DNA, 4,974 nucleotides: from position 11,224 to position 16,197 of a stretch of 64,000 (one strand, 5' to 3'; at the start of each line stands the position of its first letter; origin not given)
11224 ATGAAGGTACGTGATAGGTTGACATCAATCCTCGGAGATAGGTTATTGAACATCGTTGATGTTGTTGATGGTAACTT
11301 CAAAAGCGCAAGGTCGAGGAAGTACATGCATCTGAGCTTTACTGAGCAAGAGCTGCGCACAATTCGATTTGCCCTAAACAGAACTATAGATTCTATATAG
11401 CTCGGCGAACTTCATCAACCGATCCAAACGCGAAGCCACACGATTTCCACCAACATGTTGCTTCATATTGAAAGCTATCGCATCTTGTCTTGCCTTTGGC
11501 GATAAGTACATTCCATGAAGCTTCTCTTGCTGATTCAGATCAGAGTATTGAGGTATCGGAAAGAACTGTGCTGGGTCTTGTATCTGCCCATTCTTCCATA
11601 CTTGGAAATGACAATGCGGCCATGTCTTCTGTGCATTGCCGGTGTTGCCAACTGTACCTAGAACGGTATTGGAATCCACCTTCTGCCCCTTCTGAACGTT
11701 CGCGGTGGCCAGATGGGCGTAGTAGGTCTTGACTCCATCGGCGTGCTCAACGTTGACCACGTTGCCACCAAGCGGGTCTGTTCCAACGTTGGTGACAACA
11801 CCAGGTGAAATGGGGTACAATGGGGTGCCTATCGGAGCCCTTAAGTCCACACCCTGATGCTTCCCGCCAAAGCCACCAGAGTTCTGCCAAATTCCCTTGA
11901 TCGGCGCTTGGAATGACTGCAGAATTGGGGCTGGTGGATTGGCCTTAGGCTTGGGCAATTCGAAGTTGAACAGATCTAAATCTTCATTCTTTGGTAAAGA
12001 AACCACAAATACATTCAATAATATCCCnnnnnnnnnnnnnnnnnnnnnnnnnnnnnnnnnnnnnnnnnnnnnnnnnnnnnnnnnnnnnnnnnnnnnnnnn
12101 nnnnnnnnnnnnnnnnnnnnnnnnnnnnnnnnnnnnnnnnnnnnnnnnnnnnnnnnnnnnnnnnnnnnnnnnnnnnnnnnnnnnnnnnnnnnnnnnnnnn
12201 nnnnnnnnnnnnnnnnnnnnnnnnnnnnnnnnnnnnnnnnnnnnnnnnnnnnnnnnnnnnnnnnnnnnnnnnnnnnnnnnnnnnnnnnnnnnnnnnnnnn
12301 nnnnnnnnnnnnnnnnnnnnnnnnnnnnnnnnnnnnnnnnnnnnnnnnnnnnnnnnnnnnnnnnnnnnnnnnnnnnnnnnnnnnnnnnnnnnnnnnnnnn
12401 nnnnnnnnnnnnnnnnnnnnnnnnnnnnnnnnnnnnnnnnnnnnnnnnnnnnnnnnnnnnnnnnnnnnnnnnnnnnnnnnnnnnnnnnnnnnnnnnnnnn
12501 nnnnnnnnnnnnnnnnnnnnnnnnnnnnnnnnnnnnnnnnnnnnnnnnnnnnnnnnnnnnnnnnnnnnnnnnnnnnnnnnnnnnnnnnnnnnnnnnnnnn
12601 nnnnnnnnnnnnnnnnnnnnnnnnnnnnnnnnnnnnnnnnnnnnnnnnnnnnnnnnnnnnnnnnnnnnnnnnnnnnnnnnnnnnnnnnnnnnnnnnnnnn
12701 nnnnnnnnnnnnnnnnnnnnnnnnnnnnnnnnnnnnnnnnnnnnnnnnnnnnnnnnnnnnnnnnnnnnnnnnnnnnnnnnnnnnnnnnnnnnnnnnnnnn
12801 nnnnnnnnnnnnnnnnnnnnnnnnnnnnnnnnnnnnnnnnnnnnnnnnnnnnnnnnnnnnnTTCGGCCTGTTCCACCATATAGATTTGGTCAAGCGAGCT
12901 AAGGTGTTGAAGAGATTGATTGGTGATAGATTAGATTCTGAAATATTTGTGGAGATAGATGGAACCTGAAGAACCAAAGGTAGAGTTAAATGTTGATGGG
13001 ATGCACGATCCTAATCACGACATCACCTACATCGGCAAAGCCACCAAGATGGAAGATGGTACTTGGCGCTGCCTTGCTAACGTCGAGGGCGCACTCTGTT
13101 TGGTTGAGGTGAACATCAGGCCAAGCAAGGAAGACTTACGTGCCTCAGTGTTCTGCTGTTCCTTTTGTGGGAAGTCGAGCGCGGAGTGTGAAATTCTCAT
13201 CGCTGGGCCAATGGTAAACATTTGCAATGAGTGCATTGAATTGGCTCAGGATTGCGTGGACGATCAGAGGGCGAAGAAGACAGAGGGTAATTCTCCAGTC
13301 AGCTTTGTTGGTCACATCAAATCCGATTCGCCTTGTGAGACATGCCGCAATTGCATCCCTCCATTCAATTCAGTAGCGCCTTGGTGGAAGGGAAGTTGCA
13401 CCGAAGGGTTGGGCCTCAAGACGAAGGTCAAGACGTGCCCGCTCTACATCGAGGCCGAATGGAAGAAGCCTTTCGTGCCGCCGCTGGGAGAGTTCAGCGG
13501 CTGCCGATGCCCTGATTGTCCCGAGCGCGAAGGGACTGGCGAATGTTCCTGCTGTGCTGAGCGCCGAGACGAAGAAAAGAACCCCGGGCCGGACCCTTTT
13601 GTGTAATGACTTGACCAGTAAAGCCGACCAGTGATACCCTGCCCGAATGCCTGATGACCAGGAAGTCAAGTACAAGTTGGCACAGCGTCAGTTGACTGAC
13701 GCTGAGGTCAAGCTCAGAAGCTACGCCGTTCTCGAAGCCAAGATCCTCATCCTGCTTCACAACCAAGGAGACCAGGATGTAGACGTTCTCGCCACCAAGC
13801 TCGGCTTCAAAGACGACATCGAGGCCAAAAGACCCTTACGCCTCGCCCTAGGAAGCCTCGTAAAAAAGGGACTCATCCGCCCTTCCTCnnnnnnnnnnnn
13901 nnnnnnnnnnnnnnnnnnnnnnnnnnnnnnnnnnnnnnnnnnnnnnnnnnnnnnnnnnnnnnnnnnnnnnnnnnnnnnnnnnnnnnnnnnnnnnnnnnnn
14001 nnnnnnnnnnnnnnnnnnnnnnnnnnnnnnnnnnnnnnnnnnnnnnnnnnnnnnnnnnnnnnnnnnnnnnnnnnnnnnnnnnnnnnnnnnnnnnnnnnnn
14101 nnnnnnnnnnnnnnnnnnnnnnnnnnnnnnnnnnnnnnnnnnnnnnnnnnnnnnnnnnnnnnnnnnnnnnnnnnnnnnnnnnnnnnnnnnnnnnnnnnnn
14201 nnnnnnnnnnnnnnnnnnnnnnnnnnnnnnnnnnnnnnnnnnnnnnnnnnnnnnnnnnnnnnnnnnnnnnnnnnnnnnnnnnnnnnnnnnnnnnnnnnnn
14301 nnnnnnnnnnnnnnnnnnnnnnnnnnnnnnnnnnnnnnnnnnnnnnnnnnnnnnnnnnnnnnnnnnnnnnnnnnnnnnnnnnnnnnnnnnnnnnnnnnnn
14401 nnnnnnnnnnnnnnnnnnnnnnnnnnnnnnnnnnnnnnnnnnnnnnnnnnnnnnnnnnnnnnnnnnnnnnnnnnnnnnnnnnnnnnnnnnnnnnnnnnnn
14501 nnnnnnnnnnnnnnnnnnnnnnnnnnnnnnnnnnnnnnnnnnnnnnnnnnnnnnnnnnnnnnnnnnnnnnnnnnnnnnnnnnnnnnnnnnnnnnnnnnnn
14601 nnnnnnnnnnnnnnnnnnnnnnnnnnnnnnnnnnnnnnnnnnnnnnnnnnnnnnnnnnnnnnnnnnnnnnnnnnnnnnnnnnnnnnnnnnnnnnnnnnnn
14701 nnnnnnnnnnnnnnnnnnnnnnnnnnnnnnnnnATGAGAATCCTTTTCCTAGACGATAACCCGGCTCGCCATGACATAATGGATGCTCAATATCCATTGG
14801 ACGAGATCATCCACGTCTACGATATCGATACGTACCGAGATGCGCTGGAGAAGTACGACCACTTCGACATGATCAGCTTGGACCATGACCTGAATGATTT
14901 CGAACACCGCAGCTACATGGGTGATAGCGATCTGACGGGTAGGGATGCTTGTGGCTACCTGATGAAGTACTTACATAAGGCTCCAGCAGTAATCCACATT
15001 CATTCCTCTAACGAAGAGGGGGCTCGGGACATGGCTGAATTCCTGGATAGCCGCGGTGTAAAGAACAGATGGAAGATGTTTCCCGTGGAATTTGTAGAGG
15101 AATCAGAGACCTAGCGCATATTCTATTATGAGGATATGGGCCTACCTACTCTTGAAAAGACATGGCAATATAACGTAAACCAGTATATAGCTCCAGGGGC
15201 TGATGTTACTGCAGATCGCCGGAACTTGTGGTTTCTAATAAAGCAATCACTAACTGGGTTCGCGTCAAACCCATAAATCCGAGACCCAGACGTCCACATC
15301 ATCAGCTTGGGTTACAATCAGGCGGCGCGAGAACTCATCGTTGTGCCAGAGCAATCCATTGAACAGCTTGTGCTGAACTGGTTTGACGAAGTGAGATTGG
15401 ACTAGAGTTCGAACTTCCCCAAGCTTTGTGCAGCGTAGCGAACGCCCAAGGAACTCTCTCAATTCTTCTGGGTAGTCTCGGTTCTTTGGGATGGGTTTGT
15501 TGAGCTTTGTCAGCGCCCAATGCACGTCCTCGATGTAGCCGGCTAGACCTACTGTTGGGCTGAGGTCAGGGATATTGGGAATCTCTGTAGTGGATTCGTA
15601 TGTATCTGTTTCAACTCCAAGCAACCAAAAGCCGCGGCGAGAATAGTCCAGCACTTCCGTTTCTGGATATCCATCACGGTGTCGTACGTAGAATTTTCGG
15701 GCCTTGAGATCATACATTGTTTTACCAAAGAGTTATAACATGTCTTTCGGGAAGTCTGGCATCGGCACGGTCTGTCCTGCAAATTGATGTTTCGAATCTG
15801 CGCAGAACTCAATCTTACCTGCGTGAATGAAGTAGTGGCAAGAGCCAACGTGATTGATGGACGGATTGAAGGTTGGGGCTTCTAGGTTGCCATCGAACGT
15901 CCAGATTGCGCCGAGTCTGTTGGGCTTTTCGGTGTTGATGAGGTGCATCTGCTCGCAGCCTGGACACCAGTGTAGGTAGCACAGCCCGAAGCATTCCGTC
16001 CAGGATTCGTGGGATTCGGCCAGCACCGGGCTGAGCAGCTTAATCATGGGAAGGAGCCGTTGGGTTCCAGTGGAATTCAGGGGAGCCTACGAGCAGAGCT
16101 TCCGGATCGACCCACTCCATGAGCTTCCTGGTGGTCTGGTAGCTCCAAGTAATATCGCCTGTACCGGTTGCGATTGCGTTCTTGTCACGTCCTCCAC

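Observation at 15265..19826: Strand-switched island carrying a ThDP-dependent enzyme and a KAS-III-like condensing enzyme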

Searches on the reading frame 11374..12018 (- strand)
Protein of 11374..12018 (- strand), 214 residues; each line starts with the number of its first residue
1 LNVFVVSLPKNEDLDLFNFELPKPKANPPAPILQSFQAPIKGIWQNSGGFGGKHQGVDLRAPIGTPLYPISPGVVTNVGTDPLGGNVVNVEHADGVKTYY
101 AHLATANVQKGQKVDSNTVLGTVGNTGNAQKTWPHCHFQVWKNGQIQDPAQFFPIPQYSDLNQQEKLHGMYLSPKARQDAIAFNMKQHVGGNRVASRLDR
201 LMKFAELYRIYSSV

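Call 9: search_protein_families(library=phrogs, proteins=[window:11374-12018:-], max_evalue=0.001)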
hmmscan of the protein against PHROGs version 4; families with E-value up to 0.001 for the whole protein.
window:11374-12018:- (214 aa): 19 families
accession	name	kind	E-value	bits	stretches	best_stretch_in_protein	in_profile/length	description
phrog_6700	-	lysis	2.2e-23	82.3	1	52-164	2624-2734/2898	endolysin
phrog_7767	-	other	1.8e-20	74.5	1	52-165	19-131/194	metallo-endopeptidase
phrog_10030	-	tail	6.2e-19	67.8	1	35-153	1894-2018/2105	tail length tape measure protein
phrog_21656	-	other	1.5e-18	67.3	1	52-158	635-748/1022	peptidase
phrog_28672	-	other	2e-15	57.3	1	50-140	284-373/397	metallo-endopeptidase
phrog_1067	-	head and packaging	5.3e-15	56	1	44-196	750-893/991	minor head protein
phrog_167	-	tail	1.3e-13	50.6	1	39-149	1186-1291/1555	tail length tape measure protein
phrog_36429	-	unknown function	1.2e-12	47.4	1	54-152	130-232/1159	-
phrog_4070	-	tail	1.7e-12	47.3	1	43-152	611-726/989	tail length tape measure protein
phrog_14988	-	other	2.5e-12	48.1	1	51-161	30-147/272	peptidase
phrog_880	-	lysis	2.8e-11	44.4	1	50-151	25-134/435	endolysin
phrog_3578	-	lysis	7.7e-11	43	1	49-152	231-355/405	endolysin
phrog_8537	-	unknown function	1.1e-10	42.4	1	51-166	13-126/384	-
phrog_16615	-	other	3.3e-10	40.4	1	51-150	416-514/529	peptidase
phrog_37190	-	other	1e-09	39.2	1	53-153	140-238/244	peptidase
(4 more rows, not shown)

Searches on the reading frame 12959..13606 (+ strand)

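Call 3: search_protein_families(library=pfam, proteins=[window:12959-13606:+], max_evalue=0.01)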
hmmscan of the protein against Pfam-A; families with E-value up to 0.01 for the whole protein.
window:12959-13606:+ (215 aa): 1 family
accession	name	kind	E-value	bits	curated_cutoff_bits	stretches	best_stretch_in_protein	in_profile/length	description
PF06689.19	zf-C4_ClpX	-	3.2e-11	43.4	27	1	66-101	2-38/39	ClpX C4-type zinc finger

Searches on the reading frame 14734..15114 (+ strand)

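Call 3: search_protein_families(library=pfam, proteins=[window:14734-15114:+], max_evalue=0.01)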
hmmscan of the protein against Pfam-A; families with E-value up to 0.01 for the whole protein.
window:14734-15114:+ (126 aa): 1 family
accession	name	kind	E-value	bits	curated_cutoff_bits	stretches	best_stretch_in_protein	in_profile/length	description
PF20274.4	cREC_REC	-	4.4e-12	47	27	1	3-105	2-87/88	Cyclic-phosphate processing Receiver domain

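Call 101: search_protein_families(library=padloc, proteins=[window:14734-15114:+], max_evalue=0.001)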
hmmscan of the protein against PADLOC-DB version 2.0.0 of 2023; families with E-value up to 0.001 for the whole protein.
window:14734-15114:+ (126 aa): 0 families

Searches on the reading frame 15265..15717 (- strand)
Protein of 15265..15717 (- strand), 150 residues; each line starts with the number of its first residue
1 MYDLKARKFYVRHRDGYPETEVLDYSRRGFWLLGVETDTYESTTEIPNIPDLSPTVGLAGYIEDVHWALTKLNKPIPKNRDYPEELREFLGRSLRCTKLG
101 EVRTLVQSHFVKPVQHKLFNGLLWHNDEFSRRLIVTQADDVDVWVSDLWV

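Call 3: search_protein_families(library=pfam, proteins=[window:15265-15717:-], max_evalue=0.01)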
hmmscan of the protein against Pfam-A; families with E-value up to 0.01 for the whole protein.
window:15265-15717:- (150 aa): 0 families

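Call 4: search_protein_families(library=ncbifam, proteins=[window:15265-15717:-], max_evalue=0.01)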
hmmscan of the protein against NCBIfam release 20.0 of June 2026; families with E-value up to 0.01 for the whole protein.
window:15265-15717:- (150 aa): 0 families

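Call 9: search_protein_families(library=phrogs, proteins=[window:15265-15717:-], max_evalue=0.001)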
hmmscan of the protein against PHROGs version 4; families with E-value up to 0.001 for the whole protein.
window:15265-15717:- (150 aa): 0 families

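Call 101: search_protein_families(library=padloc, proteins=[window:15265-15717:-], max_evalue=0.001)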
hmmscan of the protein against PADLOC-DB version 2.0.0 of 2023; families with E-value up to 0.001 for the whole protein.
window:15265-15717:- (150 aa): 0 families

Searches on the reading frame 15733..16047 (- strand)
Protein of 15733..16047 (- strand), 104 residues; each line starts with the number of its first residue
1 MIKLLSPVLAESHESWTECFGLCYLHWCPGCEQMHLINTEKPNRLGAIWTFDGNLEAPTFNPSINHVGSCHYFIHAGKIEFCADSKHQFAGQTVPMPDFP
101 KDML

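Call 3: search_protein_families(library=pfam, proteins=[window:15733-16047:-], max_evalue=0.01)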
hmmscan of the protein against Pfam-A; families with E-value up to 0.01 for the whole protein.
window:15733-16047:- (104 aa): 1 family
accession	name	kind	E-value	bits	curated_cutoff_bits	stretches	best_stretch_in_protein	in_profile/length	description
PF20137.4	DUF6527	-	3.7e-13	49.6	23.6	1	24-82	3-63/63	Family of unknown function (DUF6527)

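Call 4: search_protein_families(library=ncbifam, proteins=[window:15733-16047:-], max_evalue=0.01)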
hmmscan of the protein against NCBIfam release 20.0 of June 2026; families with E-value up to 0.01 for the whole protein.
window:15733-16047:- (104 aa): 0 families

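Call 9: search_protein_families(library=phrogs, proteins=[window:15733-16047:-], max_evalue=0.001)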
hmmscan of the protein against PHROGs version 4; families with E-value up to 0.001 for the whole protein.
window:15733-16047:- (104 aa): 3 families
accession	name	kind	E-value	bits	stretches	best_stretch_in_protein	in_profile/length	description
phrog_3362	-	unknown function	1e-21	78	1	24-102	16-104/106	-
phrog_15183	-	unknown function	9e-08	33.6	1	23-82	37-102/102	-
phrog_31675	-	unknown function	1.9e-05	25.8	1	21-65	14-56/79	-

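Call 101: search_protein_families(library=padloc, proteins=[window:15733-16047:-], max_evalue=0.001)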
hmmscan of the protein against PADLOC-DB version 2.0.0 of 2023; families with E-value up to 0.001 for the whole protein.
window:15733-16047:- (104 aa): 0 families
